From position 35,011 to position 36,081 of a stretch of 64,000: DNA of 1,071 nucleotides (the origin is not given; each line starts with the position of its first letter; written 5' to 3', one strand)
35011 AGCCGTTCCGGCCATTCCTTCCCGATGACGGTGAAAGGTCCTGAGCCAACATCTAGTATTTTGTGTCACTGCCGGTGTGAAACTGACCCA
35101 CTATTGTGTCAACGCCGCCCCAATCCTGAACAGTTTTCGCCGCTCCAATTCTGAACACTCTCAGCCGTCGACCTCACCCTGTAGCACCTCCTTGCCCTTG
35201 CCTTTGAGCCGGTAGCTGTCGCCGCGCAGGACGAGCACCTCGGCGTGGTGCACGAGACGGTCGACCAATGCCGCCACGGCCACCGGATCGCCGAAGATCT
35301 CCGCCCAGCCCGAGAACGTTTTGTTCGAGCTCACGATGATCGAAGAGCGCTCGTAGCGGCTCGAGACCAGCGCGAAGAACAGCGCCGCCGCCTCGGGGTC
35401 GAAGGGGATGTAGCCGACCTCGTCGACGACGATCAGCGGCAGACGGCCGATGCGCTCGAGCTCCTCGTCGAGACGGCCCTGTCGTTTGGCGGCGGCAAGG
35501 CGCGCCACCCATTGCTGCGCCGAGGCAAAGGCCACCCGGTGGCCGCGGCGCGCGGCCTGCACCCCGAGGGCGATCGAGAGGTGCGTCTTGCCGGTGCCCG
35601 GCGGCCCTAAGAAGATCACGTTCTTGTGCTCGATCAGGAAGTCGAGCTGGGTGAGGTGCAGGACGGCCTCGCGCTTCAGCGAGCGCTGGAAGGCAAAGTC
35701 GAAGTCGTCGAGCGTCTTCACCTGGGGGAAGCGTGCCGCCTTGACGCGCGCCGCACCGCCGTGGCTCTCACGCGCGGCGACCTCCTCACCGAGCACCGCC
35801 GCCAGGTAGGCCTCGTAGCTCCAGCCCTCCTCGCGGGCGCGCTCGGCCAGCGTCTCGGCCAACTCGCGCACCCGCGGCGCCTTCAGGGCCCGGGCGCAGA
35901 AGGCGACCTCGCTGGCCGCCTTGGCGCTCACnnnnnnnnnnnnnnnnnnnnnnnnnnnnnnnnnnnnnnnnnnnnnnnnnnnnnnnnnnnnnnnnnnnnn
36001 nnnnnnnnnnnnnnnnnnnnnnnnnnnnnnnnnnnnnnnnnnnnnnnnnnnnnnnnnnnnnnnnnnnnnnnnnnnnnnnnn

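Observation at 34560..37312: Degenerate IS21-family element (frameshifted istA) inserted into a small SAM-methyltransferase gene; removal of 2204 bp rejoins the ORF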

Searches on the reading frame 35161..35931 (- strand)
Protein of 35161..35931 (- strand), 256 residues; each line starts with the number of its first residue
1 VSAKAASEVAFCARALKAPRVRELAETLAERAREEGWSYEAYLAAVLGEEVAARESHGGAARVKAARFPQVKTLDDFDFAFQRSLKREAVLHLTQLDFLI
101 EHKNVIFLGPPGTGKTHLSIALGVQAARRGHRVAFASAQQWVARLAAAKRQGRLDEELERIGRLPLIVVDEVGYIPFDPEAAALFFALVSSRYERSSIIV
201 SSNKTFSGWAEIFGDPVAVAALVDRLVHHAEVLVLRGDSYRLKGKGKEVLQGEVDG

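Call 6: search_protein_families(library=pfam, proteins=[window:35161-35931:-], max_evalue=0.01)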
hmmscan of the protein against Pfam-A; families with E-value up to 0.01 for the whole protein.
window:35161-35931:- (256 aa): 8 families
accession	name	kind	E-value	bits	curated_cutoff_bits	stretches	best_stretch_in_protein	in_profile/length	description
PF01695.23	IstB_IS21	-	3e-73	246.7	24.1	1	14-246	4-236/238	IstB-like ATP binding protein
PF00308.24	Bac_DnaA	-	1.3e-06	29.2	23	1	102-204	34-139/162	Bacterial DnaA ATPAse domain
PF20720.3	nSTAND3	-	9.1e-05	22.6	27.2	1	96-147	11-63/155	Novel STAND NTPase 3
PF13481.12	AAA_25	-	9.4e-05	22.6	27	1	77-140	10-73/195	AAA domain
PF02562.22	PhoH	-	0.0001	22.3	27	1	97-130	14-47/205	PhoH-like protein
PF01656.29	CbiA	-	0.0029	18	25.4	1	112-139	9-36/125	CobQ/CobB/MinD/ParA nucleotide binding domain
PF00004.35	AAA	-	0.004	18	21.2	0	105-172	1-66/131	ATPase family associated with various cellular activities (AAA)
PF13604.12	AAA_30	-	0.006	16.8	27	0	105-146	21-63/191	AAA domain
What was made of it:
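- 35161..35931 (-): istB, intact (256 aa), the AAA+ helper ATPase. PF01695, E 3e-73 (call 6).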

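Call 11: find_encoding_contigs(protein=window:35161-35931:-, flank=4000, max_places=10)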
Protein window:35161-35931:- (256 aa): 7 contigs read that carry it; 4 places shown.
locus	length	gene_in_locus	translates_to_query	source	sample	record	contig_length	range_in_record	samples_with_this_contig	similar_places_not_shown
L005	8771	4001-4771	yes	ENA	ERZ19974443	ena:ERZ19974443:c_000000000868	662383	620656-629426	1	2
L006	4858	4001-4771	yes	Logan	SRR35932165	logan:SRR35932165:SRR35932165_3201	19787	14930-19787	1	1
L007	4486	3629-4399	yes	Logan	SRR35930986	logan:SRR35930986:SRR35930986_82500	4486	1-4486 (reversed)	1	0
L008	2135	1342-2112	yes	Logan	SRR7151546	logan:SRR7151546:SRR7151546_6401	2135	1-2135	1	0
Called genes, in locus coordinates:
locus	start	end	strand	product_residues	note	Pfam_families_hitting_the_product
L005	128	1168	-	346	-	PF00535:Glycos_transf_2, PF13641:Glyco_tranf_2_3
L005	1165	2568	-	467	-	-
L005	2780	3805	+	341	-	PF02796:HTH_7 (weak)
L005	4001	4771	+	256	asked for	PF01695:IstB_IS21, PF00308:Bac_DnaA (weak)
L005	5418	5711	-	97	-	-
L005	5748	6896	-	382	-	PF00535:Glycos_transf_2, PF10111:Glyco_tranf_2_2 (weak), PF13641:Glyco_tranf_2_3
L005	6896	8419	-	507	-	-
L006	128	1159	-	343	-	PF00535:Glycos_transf_2, PF13641:Glyco_tranf_2_3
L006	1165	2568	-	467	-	-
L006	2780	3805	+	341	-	PF02796:HTH_7 (weak)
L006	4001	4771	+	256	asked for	PF01695:IstB_IS21, PF00308:Bac_DnaA (weak)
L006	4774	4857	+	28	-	?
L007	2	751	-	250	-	?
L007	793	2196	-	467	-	-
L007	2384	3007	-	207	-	-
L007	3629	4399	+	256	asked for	PF01695:IstB_IS21, PF00308:Bac_DnaA (weak)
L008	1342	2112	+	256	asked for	PF01695:IstB_IS21, PF00308:Bac_DnaA (weak)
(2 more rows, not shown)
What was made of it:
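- The IS appears to be single-copy for this exact sequence (call 11).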

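Call 19: search_protein_families(library=ncbifam, proteins=[window:35161-35931:-], max_evalue=0.001)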
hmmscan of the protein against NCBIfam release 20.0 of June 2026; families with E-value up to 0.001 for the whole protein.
window:35161-35931:- (256 aa): 14 families
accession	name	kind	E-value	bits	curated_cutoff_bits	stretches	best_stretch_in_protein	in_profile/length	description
NF005098.0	PRK06526.1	subfamily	5.4e-116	386.7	296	1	2-245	9-252/266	transposase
NF038214.1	IS21_help_AAA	equivalog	1.3e-82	277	200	1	14-243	2-231/232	IS21-like element helper ATPase IstB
NF006616.1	PRK09183.1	subfamily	1.3e-69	234.3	300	1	12-247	10-247/253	IS21-like element helper ATPase IstB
NF006038.0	PRK08181.1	subfamily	1.1e-47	162.6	317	1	14-243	18-248/271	transposase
NF005304.0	PRK06835.1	equivalog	3.4e-13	49.4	215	1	100-245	181-324/330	ATP-binding protein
NF005992.0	PRK08116.1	subfamily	1.4e-08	34.2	189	1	105-244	117-255/269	hypothetical protein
TIGR00362.1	DnaA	equivalog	7.4e-08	31.9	343.9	1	104-204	138-242/437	chromosomal replication initiator protein DnaA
NF009043.0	PRK12377.1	subfamily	9.6e-07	28.6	389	1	102-174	101-174/248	ATP-binding protein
TIGR03420.1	DnaA_homol_Hda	equivalog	1.5e-06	27.9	194.8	1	81-204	17-132/226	DnaA regulatory inactivator Hda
NF005931.1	PRK07952.1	equivalog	1.3e-05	24.9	357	1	103-248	100-245/246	replicative helicase loader DnaC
NF005378.0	PRK06921.1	subfamily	0.00027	20.1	207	1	102-210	117-230/266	hypothetical protein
NF004629.0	PRK05973.1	equivalog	0.0003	19.9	156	0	104-139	65-101/237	DNA helicase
NF006505.0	PRK08939.1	equivalog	0.00031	20.1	228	1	74-173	126-227/306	primosomal protein DnaI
TIGR03499.1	FlhF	equivalog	0.00078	19.5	174.15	0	23-135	119-233/286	flagellar biosynthesis GTPase FlhF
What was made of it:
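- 35161..35931 (-): NF038214, 277 bits against a cut-off of 200 (call 19).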

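Call 41: list_cluster_members(proteins=[P0241, P0001, P0195, window:35161-35931:-, P0004])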
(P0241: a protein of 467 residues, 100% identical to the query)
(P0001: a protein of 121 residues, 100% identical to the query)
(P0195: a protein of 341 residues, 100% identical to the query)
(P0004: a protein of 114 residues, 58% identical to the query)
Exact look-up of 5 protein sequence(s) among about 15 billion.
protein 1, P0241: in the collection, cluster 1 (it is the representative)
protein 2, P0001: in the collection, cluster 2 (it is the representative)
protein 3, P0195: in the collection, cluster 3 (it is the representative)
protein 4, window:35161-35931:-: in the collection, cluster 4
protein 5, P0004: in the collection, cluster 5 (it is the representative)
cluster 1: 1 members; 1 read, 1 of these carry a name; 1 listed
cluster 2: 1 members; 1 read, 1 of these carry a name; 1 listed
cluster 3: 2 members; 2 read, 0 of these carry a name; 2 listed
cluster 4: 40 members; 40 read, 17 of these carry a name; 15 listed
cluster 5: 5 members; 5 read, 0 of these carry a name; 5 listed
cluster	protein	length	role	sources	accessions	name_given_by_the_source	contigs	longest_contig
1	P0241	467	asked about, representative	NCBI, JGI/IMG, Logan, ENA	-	hypothetical protein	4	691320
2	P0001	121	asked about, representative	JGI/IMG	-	SAM-dependent methyltransferase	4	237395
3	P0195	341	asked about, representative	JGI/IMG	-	-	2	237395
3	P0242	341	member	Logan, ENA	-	-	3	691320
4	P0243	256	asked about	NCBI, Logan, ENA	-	-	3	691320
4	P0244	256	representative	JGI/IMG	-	DNA replication protein DnaC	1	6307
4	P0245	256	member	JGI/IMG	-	DNA replication protein DnaC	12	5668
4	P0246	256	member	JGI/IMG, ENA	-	DNA replication protein DnaC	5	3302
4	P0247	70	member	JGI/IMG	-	DNA replication protein DnaC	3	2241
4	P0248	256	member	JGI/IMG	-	DNA replication protein DnaC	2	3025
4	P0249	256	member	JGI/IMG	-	DNA replication protein DnaC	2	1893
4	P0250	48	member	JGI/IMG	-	DNA replication protein DnaC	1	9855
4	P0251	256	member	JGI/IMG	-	DNA replication protein DnaC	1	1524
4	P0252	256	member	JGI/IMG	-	DNA replication protein DnaC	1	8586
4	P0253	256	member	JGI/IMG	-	DNA replication protein DnaC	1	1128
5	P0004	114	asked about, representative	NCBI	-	-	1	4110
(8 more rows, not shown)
